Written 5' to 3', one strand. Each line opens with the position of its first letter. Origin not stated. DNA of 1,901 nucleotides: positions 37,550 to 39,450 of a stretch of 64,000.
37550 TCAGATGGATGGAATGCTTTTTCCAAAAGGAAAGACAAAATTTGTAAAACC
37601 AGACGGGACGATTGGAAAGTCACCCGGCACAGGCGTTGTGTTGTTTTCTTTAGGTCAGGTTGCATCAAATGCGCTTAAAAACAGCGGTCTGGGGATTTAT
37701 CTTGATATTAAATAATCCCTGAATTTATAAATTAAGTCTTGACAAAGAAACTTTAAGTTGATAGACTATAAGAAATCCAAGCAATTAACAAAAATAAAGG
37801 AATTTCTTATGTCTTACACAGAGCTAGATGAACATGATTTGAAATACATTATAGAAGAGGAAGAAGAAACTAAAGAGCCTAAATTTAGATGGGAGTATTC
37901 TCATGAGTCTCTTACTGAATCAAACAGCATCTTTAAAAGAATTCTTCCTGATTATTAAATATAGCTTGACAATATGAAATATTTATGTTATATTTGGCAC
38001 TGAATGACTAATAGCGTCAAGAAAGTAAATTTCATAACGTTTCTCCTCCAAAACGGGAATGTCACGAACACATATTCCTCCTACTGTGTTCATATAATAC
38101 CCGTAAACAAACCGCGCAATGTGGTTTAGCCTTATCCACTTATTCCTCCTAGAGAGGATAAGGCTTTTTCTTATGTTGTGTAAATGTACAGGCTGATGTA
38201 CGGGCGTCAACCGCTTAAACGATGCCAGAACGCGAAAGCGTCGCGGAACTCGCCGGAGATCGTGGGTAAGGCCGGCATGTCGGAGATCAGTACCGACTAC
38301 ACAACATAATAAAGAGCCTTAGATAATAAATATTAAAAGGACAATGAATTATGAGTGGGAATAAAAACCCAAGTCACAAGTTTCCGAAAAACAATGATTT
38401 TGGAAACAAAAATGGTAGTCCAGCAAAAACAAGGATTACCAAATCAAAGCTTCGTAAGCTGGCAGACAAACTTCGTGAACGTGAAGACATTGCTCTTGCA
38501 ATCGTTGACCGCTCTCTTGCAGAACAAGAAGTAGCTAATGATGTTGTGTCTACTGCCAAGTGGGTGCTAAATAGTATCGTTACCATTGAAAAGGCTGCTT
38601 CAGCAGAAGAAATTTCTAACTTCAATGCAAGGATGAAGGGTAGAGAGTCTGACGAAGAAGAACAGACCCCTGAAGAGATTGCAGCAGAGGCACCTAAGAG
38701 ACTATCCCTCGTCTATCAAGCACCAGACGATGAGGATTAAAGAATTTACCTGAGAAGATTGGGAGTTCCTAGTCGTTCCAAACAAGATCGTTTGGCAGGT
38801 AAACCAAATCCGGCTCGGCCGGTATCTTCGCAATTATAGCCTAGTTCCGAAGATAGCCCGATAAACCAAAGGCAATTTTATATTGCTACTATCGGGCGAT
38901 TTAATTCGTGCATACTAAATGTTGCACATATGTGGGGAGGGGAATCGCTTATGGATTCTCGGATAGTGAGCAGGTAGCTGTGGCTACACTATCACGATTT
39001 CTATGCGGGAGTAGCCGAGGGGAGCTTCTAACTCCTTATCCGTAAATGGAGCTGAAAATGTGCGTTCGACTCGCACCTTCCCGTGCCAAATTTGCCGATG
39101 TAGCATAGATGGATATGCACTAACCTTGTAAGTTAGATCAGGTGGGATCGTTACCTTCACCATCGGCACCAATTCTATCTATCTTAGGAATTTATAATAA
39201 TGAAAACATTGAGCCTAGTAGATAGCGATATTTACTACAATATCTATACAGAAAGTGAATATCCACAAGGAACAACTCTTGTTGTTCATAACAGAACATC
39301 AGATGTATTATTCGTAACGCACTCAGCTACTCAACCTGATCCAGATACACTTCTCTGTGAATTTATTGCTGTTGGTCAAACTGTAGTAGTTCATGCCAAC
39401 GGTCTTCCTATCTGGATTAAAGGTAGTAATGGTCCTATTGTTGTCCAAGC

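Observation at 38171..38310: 140-nt GC-rich five-hairpin element closed by a perfect 12-bp stem, just upstream of a possible small-terminase gene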

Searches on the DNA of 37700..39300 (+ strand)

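Call 8: search_dna_similar(query=window:37700-39300:+, collection=phages, mode=distant, max_rows=40)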
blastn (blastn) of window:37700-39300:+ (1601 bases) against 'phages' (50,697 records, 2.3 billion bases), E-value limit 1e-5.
Records with a match: 12; places in all: 12; records where one place covers at least 80% of the query: 0.
Best place of each record, by identity: 60-80% 12.
By first word of the organism name: Vibrio 12.
By host as written in the record: - 3; Vibrio parahaemolyticus 2; Vibrio sp. 2; V.alginolyticus 2; Vibrio alginolyticus NBRC 15630 = ATCC 17749 1; Vibrio.sp 1; Vibrio hyugaensis 1.
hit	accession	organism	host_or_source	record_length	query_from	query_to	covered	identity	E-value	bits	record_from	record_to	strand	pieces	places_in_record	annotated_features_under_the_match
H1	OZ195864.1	Vibrio phage D260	Seawater and oysters mix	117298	1304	1391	5%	78.4%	3e-9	71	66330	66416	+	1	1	none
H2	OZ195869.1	Vibrio phage D254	Seawater and oysters mix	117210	1304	1391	5%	78.4%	3e-9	71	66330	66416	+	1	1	none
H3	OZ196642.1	Vibrio phage D51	Seawater and oysters mix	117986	1304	1391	5%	78.4%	3e-9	71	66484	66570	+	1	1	none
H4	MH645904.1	Vibrio phage vB_VpS_PG07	Vibrio parahaemolyticus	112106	1313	1392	5%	77.5%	2e-6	61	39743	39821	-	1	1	none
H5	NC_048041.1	Vibrio phage vB_VpS_PG07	Vibrio parahaemolyticus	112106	1313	1392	5%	77.5%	2e-6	61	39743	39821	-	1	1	none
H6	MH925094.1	Vibrio phage VspSw_1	Vibrio sp.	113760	1313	1391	5%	77.2%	6e-6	59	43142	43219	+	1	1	none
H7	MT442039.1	Vibrio phage vB_ValS_X1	Vibrio alginolyticus NBRC 15630 = ATCC ...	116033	1313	1391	5%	77.2%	6e-6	59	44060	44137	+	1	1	none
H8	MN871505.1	Vibrio phage ValDsh2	V.alginolyticus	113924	1313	1391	5%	77.2%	6e-6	59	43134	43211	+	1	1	record has no annotation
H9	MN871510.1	Vibrio phage valsw3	V.alginolyticus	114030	1313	1391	5%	77.2%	6e-6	59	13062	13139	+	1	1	record has no annotation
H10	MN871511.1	Vibrio phage vspsw1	Vibrio.sp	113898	1313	1391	5%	77.2%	6e-6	59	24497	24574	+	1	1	record has no annotation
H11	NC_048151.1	Vibrio phage VspSw_1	Vibrio sp.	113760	1313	1391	5%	77.2%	6e-6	59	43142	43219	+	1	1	none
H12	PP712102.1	Vibrio phage VB_Vhy_SJ1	Vibrio hyugaensis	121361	1313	1391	5%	77.2%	6e-6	59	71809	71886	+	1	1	record has no annotation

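Call 9: search_rna_families(source=window, start=37700, end=39300, threshold=evalue, max_evalue=10)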
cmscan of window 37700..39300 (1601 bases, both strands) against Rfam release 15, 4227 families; matches with E-value up to 10: 10.
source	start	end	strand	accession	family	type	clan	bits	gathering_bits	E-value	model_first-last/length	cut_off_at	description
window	39094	39168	+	RF00005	tRNA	Gene; tRNA;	CL00001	38.5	29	3.7e-06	1-71/71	no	tRNA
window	39005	39084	+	RF01852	tRNA-Sec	Gene; tRNA;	CL00001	22.4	47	0.16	1-91/91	no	Selenocysteine transfer RNA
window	38552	38630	-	RF00049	SNORD36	Gene; snRNA; snoRNA; CD-box;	CL00051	22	30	1.7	1-77/77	no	Small nucleolar RNA SNORD36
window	39200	39300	-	RF00022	GcvB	Gene;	-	17.3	42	0.51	60-204/204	5'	GcvB RNA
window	38734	38753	+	RF00606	SNORD93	Gene; snRNA; snoRNA; CD-box;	-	17.3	60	6.9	50-69/74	no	Small nucleolar RNA SNORD93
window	38777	38864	-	RF01721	Pseudomon-groES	Cis-reg;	-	16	50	5.4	1-111/111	no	Pseudomon-groES RNA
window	38040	38172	+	RF02278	Betaproteobacteria_toxic_sRNA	Gene; sRNA;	-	15.9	50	4.3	1-64/64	no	Betaproteobacteria toxic small RNA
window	37854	37905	+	RF01306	sR52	Gene; snRNA; snoRNA; CD-box;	-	15.6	50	2.7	1-60/60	no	Small nucleolar RNA sR52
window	38503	38661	+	RF01884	LINC00901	Gene; lncRNA;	-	15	55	6.1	1-152/152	no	Non-coding RNA BC040587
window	39125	39225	-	RF02180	ST7-AS1_2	Gene; lncRNA;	-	12.7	50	8.2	1-110/110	no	ST7 antisense RNA 1 conserved region 2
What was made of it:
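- On Any Rfam 15 family (4227 models): The 1.6-kb region at E <= 10 gave nothing on 38173-38309 (call 9).
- On tRNA: The Rfam tRNA model does not hit the element (call 9).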

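Call 11: search_dna_similar(query=window:38000-38350:+, collection=phages, mode=distant, max_evalue=10, max_rows=20)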
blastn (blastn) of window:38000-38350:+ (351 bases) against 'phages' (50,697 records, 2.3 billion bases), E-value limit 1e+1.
Records with a match: 5; places in all: 5; records where one place covers at least 80% of the query: 0.
Best place of each record, by identity: 90-95% 3; 80-90% 2.
By first word of the organism name: Escherichia 4; Marinitoga 1.
By host as written in the record: - 2; Escherichia coli (ETEC) MTCC-9537 1; Escherichia coli 1; Escherichia coli strain SCU-107 1.
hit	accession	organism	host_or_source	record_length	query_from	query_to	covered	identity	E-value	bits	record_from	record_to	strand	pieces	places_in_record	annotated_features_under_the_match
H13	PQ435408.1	Escherichia phage vB_EcoP_CU10EC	Escherichia coli (ETEC) MTCC-9537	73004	278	307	9%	90.3%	1e+0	40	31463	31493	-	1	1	none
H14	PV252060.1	Escherichia phage nithesis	Escherichia coli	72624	278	307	9%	90.3%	1e+0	40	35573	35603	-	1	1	none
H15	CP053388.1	Escherichia phage CMS-2020a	Escherichia coli strain SCU-107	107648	218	247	9%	86.7%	4e+0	37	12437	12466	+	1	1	record has no annotation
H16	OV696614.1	Escherichia phage Cyrano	-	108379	218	247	9%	86.7%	4e+0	37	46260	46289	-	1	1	cobalamin synthetase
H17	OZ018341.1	Marinitoga phage MPV1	-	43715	162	186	7%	92.0%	4e+0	37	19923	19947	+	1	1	Putative tail assembly chaperone protein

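Call 64: search_rna_families(sources=[L020, L030, L031, L034, L008, L011, L026], threshold=evalue, max_evalue=1)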
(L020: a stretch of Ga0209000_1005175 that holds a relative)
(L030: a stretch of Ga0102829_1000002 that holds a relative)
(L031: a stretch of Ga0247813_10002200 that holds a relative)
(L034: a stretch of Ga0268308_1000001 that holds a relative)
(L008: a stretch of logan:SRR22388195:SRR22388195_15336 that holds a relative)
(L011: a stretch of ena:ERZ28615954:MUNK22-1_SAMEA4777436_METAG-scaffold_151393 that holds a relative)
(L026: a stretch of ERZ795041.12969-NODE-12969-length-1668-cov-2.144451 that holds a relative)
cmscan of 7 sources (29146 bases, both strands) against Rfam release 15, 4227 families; matches with E-value up to 1: 10.
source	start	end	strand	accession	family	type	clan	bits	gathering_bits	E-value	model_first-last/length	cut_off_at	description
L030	3387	3460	+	RF00005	tRNA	Gene; tRNA;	CL00001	70.3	29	1.2e-13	1-71/71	no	tRNA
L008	4586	4658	+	RF00005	tRNA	Gene; tRNA;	CL00001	58.5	29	2e-10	1-71/71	no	tRNA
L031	1852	1925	+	RF00005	tRNA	Gene; tRNA;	CL00001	58.4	29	2.2e-10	1-71/71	no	tRNA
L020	2015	2086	+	RF00005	tRNA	Gene; tRNA;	CL00001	52.5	29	9.6e-09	1-71/71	no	tRNA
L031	1774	1845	+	RF00005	tRNA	Gene; tRNA;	CL00001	49.9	29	5e-08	1-71/71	no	tRNA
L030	3387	3461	-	RF04354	Plastid-ycf2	Cis-reg;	-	45.4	65.7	1e-06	1-75/75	no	Plastid-ycf2 5UTR RNA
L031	3349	3420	+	RF00005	tRNA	Gene; tRNA;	CL00001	42.9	29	4e-06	1-71/71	no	tRNA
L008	4504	4575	+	RF00005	tRNA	Gene; tRNA;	CL00001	26.9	29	0.1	1-71/71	no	tRNA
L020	2341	2423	+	RF00005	tRNA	Gene; tRNA;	CL00001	26.4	29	0.15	1-71/71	no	tRNA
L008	4586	4659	-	RF04354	Plastid-ycf2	Cis-reg;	-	25.3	65.7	0.31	1-75/75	no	Plastid-ycf2 5UTR RNA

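Call 111: build_rna_model(alignment_id=A5, structure=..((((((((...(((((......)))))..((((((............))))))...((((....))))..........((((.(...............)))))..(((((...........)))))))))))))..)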
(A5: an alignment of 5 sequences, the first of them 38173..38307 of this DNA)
Model R1 built from alignment A5 (5 sequences, 139 columns); structure: as given.
model positions 135; base pairs 33; branch points 4; effective number of sequences 1; information 0.591 bits per position. Calibrated on 0.2 Mb of random sequence (short: E-values are rough).
structure used (alignment columns):
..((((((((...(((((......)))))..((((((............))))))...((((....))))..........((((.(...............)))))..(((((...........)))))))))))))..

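Call 112: search_with_rna_model(model_id=R1, sources=[window, L002, L003, L004, L008, L009, L011, L012, L013, L015, L016, L017, L018, L019, L020, L022, L023, L024, L025, L026, L027, L028, L029, L030, L031, L032, L033, L034, L035, L036, L037, L040, L041, L042, L043, L044, L045], max_evalue=10)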
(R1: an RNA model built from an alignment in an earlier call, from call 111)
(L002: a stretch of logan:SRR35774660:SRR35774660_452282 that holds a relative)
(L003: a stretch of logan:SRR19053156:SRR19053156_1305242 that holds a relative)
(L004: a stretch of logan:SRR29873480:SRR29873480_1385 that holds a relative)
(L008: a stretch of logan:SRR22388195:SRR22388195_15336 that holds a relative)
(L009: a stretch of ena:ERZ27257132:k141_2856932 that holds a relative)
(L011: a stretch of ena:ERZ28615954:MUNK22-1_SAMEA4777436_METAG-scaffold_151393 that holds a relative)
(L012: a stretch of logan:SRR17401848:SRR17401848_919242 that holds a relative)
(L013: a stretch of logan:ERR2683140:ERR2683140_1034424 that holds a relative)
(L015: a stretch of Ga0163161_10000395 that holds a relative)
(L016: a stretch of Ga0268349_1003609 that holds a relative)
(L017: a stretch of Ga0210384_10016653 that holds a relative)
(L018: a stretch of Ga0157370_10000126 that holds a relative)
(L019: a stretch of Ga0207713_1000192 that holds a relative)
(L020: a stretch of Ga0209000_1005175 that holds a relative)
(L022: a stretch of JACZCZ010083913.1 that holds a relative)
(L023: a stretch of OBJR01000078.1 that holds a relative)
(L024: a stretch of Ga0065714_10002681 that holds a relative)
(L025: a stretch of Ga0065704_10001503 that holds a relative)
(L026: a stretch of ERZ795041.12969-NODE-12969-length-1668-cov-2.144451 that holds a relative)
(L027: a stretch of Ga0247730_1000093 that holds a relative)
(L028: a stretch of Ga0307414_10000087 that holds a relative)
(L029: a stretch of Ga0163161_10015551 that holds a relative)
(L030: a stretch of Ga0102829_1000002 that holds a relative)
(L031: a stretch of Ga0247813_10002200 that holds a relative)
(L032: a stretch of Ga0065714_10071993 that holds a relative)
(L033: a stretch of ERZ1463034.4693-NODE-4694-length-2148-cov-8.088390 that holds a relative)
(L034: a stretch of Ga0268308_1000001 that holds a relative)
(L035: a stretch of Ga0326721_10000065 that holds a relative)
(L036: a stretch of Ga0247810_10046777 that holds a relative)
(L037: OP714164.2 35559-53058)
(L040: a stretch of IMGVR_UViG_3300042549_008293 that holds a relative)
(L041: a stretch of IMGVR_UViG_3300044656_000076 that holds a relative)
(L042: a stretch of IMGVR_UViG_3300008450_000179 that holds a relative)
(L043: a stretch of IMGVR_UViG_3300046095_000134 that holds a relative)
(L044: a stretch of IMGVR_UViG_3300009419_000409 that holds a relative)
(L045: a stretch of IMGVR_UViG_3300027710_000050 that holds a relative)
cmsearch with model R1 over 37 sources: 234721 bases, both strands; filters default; matches with E-value up to 10: 8.
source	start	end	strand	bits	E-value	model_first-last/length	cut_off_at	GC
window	38173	38307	+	159.9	2.2e-45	1-135/135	no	0.54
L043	3064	3198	-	159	4.1e-45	1-135/135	no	0.56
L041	1076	1211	+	154.1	1.2e-43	1-135/135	no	0.61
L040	2157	2293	+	153.8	1.4e-43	1-135/135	no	0.66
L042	667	802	+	143.9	1.2e-40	1-135/135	no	0.46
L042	1150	1251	+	38.5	3e-09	1-135/135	no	0.53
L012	742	897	+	37.5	6.1e-09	1-135/135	no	0.46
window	35383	35517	-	17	0.0077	1-135/135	no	0.37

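Call 113: search_with_rna_model(model_id=R1, sources=[L012, L042], max_evalue=0.01, show_alignments=3)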
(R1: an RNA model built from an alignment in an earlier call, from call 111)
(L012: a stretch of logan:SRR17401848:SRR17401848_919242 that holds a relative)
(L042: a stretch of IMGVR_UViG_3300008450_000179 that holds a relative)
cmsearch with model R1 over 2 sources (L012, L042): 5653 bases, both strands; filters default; matches with E-value up to 0.01: 3.
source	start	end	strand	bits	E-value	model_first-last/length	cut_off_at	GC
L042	667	802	+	143.9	3e-42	1-135/135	no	0.46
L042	1150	1251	+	38.5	7.3e-11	1-135/135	no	0.53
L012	742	897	+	37.5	1.5e-10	1-135/135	no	0.46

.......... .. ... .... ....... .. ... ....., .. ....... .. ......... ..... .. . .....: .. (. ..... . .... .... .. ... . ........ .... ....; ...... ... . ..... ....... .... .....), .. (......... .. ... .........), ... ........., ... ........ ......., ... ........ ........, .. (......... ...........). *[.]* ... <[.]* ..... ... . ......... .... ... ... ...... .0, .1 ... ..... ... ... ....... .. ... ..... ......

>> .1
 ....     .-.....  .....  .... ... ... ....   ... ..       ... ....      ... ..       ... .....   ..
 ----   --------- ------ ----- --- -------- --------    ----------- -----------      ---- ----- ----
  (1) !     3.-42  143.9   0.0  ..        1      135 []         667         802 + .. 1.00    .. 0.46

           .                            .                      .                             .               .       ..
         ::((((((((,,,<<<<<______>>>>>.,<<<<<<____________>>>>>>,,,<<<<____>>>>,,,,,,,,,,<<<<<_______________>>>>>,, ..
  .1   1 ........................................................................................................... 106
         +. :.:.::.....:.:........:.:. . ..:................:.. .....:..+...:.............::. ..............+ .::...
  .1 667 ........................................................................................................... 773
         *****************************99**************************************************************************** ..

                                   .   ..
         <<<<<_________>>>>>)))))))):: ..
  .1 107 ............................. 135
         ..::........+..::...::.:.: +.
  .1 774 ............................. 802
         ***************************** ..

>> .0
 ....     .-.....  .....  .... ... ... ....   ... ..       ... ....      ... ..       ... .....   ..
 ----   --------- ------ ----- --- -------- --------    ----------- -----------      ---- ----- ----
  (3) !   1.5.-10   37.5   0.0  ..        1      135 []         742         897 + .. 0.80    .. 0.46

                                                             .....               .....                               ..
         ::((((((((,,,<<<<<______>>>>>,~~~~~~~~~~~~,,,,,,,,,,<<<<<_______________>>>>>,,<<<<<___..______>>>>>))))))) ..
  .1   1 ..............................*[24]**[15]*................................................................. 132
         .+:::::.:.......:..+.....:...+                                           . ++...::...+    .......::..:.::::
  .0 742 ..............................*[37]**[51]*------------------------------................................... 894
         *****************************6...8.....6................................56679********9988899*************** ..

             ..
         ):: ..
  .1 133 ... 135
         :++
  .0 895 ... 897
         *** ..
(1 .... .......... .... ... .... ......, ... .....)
